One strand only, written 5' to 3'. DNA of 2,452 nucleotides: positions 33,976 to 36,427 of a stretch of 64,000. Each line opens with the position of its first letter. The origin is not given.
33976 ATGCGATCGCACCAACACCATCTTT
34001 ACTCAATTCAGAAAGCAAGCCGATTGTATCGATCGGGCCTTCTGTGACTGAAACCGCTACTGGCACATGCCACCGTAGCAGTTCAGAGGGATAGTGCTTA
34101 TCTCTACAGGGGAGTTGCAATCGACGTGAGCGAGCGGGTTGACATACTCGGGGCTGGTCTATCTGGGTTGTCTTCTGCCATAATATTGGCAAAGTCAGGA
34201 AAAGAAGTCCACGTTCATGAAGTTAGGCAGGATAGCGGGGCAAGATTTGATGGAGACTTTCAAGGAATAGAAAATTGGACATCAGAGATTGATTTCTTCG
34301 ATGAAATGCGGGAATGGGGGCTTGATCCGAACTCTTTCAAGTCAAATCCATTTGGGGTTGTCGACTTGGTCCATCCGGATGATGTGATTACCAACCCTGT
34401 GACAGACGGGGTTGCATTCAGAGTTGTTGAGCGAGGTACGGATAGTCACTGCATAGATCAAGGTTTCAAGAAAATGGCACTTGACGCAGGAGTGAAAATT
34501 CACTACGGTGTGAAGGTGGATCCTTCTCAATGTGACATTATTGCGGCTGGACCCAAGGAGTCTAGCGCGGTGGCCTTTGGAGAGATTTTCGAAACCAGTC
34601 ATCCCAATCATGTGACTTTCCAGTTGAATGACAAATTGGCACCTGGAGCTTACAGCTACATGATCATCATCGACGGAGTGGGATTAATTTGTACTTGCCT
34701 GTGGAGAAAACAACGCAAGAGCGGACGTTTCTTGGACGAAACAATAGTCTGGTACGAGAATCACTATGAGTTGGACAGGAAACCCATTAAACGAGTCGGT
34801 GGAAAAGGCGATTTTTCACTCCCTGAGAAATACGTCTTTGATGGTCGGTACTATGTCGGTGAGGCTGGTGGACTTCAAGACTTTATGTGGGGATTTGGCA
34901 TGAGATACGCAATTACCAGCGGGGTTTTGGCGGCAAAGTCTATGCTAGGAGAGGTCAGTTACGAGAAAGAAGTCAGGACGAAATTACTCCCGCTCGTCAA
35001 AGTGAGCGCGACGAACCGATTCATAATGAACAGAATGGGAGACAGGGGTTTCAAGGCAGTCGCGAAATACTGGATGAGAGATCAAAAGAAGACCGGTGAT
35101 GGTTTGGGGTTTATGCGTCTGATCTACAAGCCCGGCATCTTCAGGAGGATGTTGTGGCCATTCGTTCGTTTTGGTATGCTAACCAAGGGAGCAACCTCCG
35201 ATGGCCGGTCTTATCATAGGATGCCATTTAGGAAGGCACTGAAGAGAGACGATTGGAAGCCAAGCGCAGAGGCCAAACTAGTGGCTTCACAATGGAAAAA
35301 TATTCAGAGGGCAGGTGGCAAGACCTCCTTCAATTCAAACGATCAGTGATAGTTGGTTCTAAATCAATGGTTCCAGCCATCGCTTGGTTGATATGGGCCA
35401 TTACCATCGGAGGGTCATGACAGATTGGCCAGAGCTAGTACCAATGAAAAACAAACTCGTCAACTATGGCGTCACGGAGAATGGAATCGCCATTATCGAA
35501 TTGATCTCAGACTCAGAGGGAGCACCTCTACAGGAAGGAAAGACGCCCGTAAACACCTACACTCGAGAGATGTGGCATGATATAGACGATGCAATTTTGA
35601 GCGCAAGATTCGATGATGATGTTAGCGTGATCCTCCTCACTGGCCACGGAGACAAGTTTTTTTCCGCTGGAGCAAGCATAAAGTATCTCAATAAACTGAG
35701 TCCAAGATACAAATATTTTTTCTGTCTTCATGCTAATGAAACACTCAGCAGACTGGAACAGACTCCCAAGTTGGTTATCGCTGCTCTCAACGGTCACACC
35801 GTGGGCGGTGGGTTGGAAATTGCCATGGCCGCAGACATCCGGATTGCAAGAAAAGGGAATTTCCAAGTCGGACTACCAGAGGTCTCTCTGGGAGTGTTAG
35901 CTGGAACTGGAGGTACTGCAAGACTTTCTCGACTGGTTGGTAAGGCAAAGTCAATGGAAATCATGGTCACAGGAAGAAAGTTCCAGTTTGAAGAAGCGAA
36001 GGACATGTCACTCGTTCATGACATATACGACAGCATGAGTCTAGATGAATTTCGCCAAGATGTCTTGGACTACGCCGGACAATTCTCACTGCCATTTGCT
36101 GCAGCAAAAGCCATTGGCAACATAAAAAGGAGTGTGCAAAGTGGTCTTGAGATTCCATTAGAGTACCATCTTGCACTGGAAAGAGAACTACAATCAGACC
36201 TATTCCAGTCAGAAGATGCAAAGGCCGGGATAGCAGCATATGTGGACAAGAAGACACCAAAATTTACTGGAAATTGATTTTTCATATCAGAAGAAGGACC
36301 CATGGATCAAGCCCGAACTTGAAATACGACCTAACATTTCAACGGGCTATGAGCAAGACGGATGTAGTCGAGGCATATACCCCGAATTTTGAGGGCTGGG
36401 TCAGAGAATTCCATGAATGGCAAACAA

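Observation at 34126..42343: Box-like (benzoyl-CoA epoxidase-type) CoA-thioester catabolic cluster in an archaeon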

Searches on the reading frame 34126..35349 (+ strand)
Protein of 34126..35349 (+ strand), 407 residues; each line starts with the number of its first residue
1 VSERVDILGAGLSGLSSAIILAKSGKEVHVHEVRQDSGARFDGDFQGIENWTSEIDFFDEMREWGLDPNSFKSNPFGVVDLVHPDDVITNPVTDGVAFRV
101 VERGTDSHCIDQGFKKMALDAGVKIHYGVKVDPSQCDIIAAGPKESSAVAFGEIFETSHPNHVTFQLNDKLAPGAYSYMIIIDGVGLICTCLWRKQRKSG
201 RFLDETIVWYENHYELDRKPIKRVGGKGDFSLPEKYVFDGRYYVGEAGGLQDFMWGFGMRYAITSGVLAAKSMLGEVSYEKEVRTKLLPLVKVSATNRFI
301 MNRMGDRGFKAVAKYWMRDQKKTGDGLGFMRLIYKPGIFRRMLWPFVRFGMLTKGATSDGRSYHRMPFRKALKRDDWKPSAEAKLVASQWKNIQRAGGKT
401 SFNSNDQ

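Call 3: search_protein_families(library=pfam, proteins=[window:34126-35349:+], max_evalue=0.01)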
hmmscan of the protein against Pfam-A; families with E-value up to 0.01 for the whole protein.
window:34126-35349:+ (407 aa): 4 families
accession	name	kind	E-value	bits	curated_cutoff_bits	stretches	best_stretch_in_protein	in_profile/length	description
PF13450.12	NAD_binding_8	-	3.6e-05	24.4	21.9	1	7-40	1-34/68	NAD(P)-binding Rossmann-like domain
PF00070.33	Pyr_redox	-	0.0018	19.2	22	0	5-45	2-42/82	Pyridine nucleotide-disulphide oxidoreductase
PF03486.20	HI0933_like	-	0.0053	16.7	50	0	5-53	3-51/244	HI0933-like protein Rossmann domain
PF13041.12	PPR_2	-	0.0064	17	30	0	55-71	23-39/50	PPR repeat family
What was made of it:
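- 34126..35349 (+): FADox, a divergent FAD-dependent oxidoreductase. It is an archaeal-specific partner of ECH1 and a candidate electron donor or extra redox step. NAD_binding_8 at the N-terminus (call 3).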

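Call 4: search_protein_families(library=ncbifam, proteins=[window:34126-35349:+], max_evalue=0.01)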
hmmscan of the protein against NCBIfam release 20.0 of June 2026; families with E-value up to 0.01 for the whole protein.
window:34126-35349:+ (407 aa): 17 families
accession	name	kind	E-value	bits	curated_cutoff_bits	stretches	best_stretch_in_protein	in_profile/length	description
TIGR03467.1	HpnE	equivalog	6.5e-05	22.4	283.05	1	5-40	1-36/430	hydroxysqualene dehydroxylase HpnE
NF005560.0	PRK07233.1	equivalog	0.0001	21.3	252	1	4-38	2-36/435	hypothetical protein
NF045637.1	carotdesatCrtDProt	equivalog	0.00013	20.6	580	1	7-40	3-36/485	1-hydroxycarotenoid 3,4-desaturase CrtD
NF058655.1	CrtID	equivalog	0.00018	20.5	640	1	5-40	1-36/478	bifunctional phytoene desaturase/3,4-desaturase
TIGR02032.1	GG-red-SF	subfamily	0.00057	19.7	158.8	0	238-271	261-295/297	geranylgeranyl reductase family protein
NF003739.0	PRK05335.1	equivalog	0.00067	18.5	262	1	2-36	3-37/441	methylenetetrahydrofolate--tRNA-(uracil(54)-C(5))-methyltransferase (FADH(2)-oxidizing) TrmFO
NF009410.0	PRK12771.1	subfamily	0.00067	18.4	516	1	3-38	139-174/566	NAD(P)-binding protein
NF005313.0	PRK06847.1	subfamily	0.00074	18.6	372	1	3-36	5-38/375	hypothetical protein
NF005243.0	PRK06753.1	equivalog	0.00093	18.2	365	1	4-35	2-33/374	hypothetical protein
TIGR02734.1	crtI_fam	subfamily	0.0011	17.8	238.1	1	7-40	3-36/504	phytoene desaturase family protein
NF001933.0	PRK00711.1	subfamily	0.0012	17.9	383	0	4-36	2-34/429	D-amino acid dehydrogenase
TIGR02732.1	zeta_caro_desat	equivalog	0.0014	17.6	622.15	1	4-40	1-37/474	9,9'-di-cis-zeta-carotene desaturase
NF053548.1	violacein_VioC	equivalog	0.0048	16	760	1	4-36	3-35/429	NADP-dependent violacein biosynthesis oxygenase VioC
NF004783.0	PRK06129.1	equivalog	0.0058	16.1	347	1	3-40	3-40/315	3-hydroxyacyl-CoA dehydrogenase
NF010590.0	PRK13984.1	equivalog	0.0061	14.7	946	1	3-39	289-325/611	putative oxidoreductase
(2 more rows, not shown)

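Call 38: search_solved_structures(query=window:34126-35349:+, max_evalue=1)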
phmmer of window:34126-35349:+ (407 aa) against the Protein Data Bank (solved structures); distinct sequences matched with E-value up to 1: 16.
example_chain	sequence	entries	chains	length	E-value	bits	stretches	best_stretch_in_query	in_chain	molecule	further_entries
1c0i_A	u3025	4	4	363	0.001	21.3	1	3-72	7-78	D-AMINO ACID OXIDASE | PROTEIN (D-AMINO ACID OXIDASE)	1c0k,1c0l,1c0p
5ts5_A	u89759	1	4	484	0.0061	18.8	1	3-52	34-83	Amine oxidase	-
7koe_C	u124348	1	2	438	0.011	18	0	5-38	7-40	Electron transfer flavoprotein-quinone oxidoreductase FixC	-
4e0v_A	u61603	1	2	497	0.018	17.2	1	3-51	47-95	L-amino-acid oxidase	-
7rt0_A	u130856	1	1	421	0.029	16.6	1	4-41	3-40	4-methylaminobutanoate oxidase (methylamine-forming)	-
3kve_A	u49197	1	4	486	0.035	16.3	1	4-53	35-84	L-amino acid oxidase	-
1reo_A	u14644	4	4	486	0.1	14.7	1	4-53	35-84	AHPLAAO | L-amino acid oxidase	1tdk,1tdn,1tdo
3ka7_A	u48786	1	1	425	0.22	13.7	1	6-43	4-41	Oxidoreductase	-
4zcc_A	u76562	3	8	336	0.35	13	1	4-42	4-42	Renalase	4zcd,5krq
1f8r_A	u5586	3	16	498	0.41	12.8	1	4-41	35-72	L-AMINO ACID OXIDASE | L-amino-acid oxidase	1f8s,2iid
3kkj_A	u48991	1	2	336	0.53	12.4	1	4-42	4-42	Amine oxidase, flavin-containing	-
2yg6_A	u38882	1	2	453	0.65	12.1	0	4-41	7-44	PUTRESCINE OXIDASE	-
4j34_A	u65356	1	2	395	0.88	11.7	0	1-37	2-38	Kynurenine 3-monooxygenase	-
4j33_A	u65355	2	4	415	0.94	11.6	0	1-37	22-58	Kynurenine 3-monooxygenase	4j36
4j2w_A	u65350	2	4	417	0.95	11.6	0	1-37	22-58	Kynurenine 3-monooxygenase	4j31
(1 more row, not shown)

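Call 68: search_solved_structures(query=A5, max_evalue=1, show_alignments=2)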
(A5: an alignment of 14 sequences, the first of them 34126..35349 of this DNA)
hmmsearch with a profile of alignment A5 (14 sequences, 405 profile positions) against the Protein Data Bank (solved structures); distinct sequences matched with E-value up to 1: 113 (the best 60 are shown).
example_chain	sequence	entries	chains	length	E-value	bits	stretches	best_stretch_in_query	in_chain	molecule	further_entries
7rt0_A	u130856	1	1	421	1.9e-05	27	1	2-39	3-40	4-methylaminobutanoate oxidase (methylamine-forming)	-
5ts5_A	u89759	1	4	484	5.1e-05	25.6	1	2-49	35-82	Amine oxidase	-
3kve_A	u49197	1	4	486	0.00016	23.9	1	3-52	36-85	L-amino acid oxidase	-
4e0v_A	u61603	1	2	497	0.0002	23.6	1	2-49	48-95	L-amino-acid oxidase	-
2yg6_A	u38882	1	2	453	0.00028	23.1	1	3-40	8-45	PUTRESCINE OXIDASE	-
1reo_A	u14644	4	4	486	0.0014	20.9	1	3-51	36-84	AHPLAAO | L-amino acid oxidase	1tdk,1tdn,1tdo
2yg3_A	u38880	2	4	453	0.0018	20.5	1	3-40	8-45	PUTRESCINE OXIDASE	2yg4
2yg5_A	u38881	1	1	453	0.0018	20.5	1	3-40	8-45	PUTRESCINE OXIDASE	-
2yg7_A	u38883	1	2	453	0.0018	20.5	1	3-40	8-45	PUTRESCINE OXIDASE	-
4zcc_A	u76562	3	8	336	0.0033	19.6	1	3-41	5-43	Renalase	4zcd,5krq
3kkj_A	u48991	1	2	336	0.0038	19.4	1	3-41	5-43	Amine oxidase, flavin-containing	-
1f8r_A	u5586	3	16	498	0.0069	18.5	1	2-39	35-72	L-AMINO ACID OXIDASE | L-amino-acid oxidase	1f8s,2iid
3oz2_A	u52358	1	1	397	0.0072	18.5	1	210-312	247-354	Digeranylgeranylglycerophospholipid reductase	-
7koe_C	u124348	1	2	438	0.014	17.5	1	3-32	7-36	Electron transfer flavoprotein-quinone oxidoreductase FixC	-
8uiq_A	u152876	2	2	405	0.021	16.9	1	2-30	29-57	6-hydroxynicotinate 3-monooxygenase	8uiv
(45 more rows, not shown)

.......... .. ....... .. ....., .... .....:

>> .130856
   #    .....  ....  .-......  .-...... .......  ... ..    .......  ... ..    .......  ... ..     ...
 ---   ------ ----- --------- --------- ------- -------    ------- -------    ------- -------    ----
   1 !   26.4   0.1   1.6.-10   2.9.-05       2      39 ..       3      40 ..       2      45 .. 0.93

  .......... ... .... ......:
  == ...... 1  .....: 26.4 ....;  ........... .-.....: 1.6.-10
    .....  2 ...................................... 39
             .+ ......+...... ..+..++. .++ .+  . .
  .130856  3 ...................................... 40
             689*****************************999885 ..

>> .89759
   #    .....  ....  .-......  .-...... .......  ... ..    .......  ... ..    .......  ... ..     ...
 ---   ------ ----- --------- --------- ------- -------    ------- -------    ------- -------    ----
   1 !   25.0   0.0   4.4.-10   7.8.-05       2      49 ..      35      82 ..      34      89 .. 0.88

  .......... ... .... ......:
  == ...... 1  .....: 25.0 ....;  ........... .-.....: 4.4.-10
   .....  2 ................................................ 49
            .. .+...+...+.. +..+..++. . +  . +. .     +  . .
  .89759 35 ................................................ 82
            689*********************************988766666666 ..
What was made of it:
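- FADox resembles geranylgeranyl reductase-type flavoproteins (call 68).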

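Call 69: search_protein_families(library=pfam, alignment_id=A5, max_evalue=1)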
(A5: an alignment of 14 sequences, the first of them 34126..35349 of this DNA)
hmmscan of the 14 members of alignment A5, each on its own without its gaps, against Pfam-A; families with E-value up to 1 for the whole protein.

A. member 1, window:34126-35349:+ (407 aa): 11 families
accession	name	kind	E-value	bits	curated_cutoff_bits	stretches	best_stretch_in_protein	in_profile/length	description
PF13450.12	NAD_binding_8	-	3.6e-05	24.4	21.9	1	7-40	1-34/68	NAD(P)-binding Rossmann-like domain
PF00070.33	Pyr_redox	-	0.0018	19.2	22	1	5-45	2-42/82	Pyridine nucleotide-disulphide oxidoreductase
PF03486.20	HI0933_like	-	0.0053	16.7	50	1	5-53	3-51/244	HI0933-like protein Rossmann domain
PF13041.12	PPR_2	-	0.0064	17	30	1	55-71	23-39/50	PPR repeat family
PF01266.30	DAO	-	0.02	14.9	27.9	1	7-34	4-31/353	FAD dependent oxidoreductase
PF07992.20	Pyr_redox_2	-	0.031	14.1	26.1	1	3-40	143-180/291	Pyridine nucleotide-disulphide oxidoreductase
PF01494.25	FAD_binding_3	-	0.033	13.9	22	1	5-32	4-31/349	FAD binding domain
PF00890.30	FAD_binding_2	-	0.04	13.6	20.4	1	7-35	4-32/414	FAD binding domain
PF02737.24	3HCDH_N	-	0.15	12.4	22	1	5-39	2-36/180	3-hydroxyacyl-CoA dehydrogenase, NAD binding domain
PF01262.27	AlaDh_PNT_C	-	0.16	11.8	23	1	4-43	30-69/214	Alanine dehydrogenase/PNT, C-terminal domain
PF01134.28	GIDA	-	0.23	10.9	22.1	1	5-33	2-30/391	Glucose inhibited division protein A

B. families by the number of members that match (of 14 scanned): 23 families
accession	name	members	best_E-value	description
PF13450.12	NAD_binding_8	14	1.3e-06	NAD(P)-binding Rossmann-like domain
PF03486.20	HI0933_like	14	1.9e-06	HI0933-like protein Rossmann domain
PF00070.33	Pyr_redox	14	5.2e-05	Pyridine nucleotide-disulphide oxidoreductase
PF01262.27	AlaDh_PNT_C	14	0.0016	Alanine dehydrogenase/PNT, C-terminal domain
PF01134.28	GIDA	14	0.003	Glucose inhibited division protein A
PF00890.30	FAD_binding_2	13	0.0014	FAD binding domain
PF01494.25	FAD_binding_3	13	0.0022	FAD binding domain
PF01266.30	DAO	13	0.0073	FAD dependent oxidoreductase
PF02737.24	3HCDH_N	13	0.012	3-hydroxyacyl-CoA dehydrogenase, NAD binding domain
PF07992.20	Pyr_redox_2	12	0.0094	Pyridine nucleotide-disulphide oxidoreductase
PF01593.30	Amino_oxidase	9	0.0024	Flavin containing amine oxidoreductase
PF13041.12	PPR_2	7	0.0064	PPR repeat family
PF01946.23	Thi4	6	0.03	Thi4 family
PF12831.13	FAD_oxidored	6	0.049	FAD dependent oxidoreductase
PF21799.2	MurD-like_N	5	0.12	Mur ligase MurD-like, N-terminal domain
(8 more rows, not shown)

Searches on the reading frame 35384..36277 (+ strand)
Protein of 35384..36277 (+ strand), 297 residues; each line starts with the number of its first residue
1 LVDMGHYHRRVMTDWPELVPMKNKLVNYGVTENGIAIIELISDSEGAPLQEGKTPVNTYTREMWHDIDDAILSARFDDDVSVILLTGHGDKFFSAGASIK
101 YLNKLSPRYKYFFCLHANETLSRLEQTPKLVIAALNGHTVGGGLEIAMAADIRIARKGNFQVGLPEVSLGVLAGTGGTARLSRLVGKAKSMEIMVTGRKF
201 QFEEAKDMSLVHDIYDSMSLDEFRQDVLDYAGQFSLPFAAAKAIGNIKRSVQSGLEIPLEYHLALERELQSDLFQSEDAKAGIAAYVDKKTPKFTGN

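Call 3: search_protein_families(library=pfam, proteins=[window:35384-36277:+], max_evalue=0.01)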
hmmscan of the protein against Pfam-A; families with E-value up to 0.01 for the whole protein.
window:35384-36277:+ (297 aa): 2 families
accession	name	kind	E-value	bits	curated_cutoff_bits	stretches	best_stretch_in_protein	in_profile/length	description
PF00378.25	ECH_1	-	1.3e-44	152.9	27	1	54-296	15-250/251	Enoyl-CoA hydratase/isomerase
PF16113.10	ECH_2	-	2e-23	83.9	27.2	1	56-229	12-186/335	Enoyl-CoA hydratase/isomerase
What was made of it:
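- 35384..36277 (+): ECH1, a hydratase-type crotonase. The true start is probably near 35444. ECH_1 E=1.3e-44 (call 3).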

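Call 4: search_protein_families(library=ncbifam, proteins=[window:35384-36277:+], max_evalue=0.01)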
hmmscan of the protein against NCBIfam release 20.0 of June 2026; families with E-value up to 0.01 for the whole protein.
window:35384-36277:+ (297 aa): 73 families (the best 25 are shown)
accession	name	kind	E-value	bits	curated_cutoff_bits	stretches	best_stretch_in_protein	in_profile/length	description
NF005803.0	PRK07658.1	equivalog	5.5e-48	163.6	313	1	52-296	18-256/257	enoyl-CoA hydratase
NF006007.0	PRK08138.1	subfamily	8.6e-46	156.4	355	1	57-296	30-260/261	enoyl-CoA hydratase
NF004475.0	PRK05809.1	subfamily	6.4e-45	153.7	394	1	56-295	25-258/260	short-chain-enoyl-CoA hydratase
NF005802.0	PRK07657.1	equivalog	2.6e-44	151.7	363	1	55-296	24-259/260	enoyl-CoA hydratase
NF006566.0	PRK09076.1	subfamily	2.3e-43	148.7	286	1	48-295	17-258/260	enoyl-CoA hydratase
NF004517.0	PRK05862.1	equivalog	1.1e-42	146.3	396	1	56-295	25-255/257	enoyl-CoA hydratase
NF051848.1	EnCoAHydtEchA19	equivalog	2.4e-41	142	400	1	57-296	22-257/258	enoyl-CoA hydratase EchA19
NF007239.0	PRK09674.1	equivalog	1.2e-38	133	371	1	57-296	26-256/257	2,3-dehydroadipyl-CoA hydratase PaaF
NF004781.0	PRK06127.1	subfamily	9.1e-38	130.4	291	1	56-296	32-268/269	enoyl-CoA hydratase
NF042430.2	EnCoAhydt_DpgD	equivalog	5.9e-34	117.7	400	1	57-296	19-257/258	enoyl-CoA-hydratase DpgD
TIGR02280.1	PaaB1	equivalog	6e-33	114.4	345.15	1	56-296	20-255/256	2-(1,2-epoxy-1,2-dihydrophenyl)acetyl-CoA isomerase PaaG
NF008363.0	PRK11154.1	equivalog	1.1e-31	109.8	869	1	53-217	25-191/708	fatty acid oxidation complex subunit alpha FadJ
NF004857.0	PRK06210.1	equivalog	6.6e-31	107.7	341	1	55-296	29-274/275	enoyl-CoA hydratase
NF005864.0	PRK07799.1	equivalog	1.9e-30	105.9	316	1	57-296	30-265/266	crotonase/enoyl-CoA hydratase family protein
NF004634.0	PRK05980.1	equivalog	4.8e-30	104.8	375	1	75-295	43-261/263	crotonase/enoyl-CoA hydratase family protein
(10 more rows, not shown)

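Call 39: search_solved_structures(query=window:35384-36277:+, max_evalue=0.001)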
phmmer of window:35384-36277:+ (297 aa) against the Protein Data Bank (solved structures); distinct sequences matched with E-value up to 0.001: 212 (the best 60 are shown).
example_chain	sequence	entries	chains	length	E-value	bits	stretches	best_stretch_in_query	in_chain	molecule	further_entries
2ppy_A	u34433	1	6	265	1.4e-58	201.7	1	56-296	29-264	Enoyl-CoA hydratase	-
5zai_A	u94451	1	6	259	5.6e-42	147.2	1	56-296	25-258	3-hydroxypropionyl-coenzyme A dehydratase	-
3pea_A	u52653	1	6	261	2.2e-35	125.6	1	53-296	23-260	Enoyl-CoA hydratase/isomerase family protein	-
6lvp_A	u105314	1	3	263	3e-34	121.8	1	64-296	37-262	Enoyl-CoA hydratase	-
5z7r_A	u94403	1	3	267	7.6e-34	120.5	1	57-291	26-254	Short-chain-enoyl-CoA hydratase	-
7eum_C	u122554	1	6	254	2.3e-33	118.9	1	73-289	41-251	Enoyl-CoA hydratase/isomerase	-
28bq_A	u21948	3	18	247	1.2e-32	116.6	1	73-247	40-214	Enoyl-CoA hydratase/isomerase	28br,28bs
9ula_A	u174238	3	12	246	1.2e-32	116.5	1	73-247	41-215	Enoyl-CoA hydratase/isomerase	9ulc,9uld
2pbp_A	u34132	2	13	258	1.7e-32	116.1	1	56-296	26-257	Enoyl-CoA hydratase subunit I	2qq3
3kqf_A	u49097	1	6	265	2.4e-32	115.6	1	60-296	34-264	Enoyl-CoA hydratase/isomerase family protein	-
9qwv_A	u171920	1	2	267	1e-31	113.5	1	56-295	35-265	Enoyl-CoA hydratase, mitochondrial, putative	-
5xzd_A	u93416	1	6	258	2.6e-31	112.2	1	56-294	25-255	Enoyl-CoA hydratase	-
5jbw_A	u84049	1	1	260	1.1e-30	110.2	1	51-296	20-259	3-hydroxybutyryl-CoA dehydratase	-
5jbx_A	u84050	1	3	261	1.1e-30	110.2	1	51-296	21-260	3-hydroxybutyryl-CoA dehydratase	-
3moy_A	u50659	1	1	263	1.3e-30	109.9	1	64-296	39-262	Probable enoyl-CoA hydratase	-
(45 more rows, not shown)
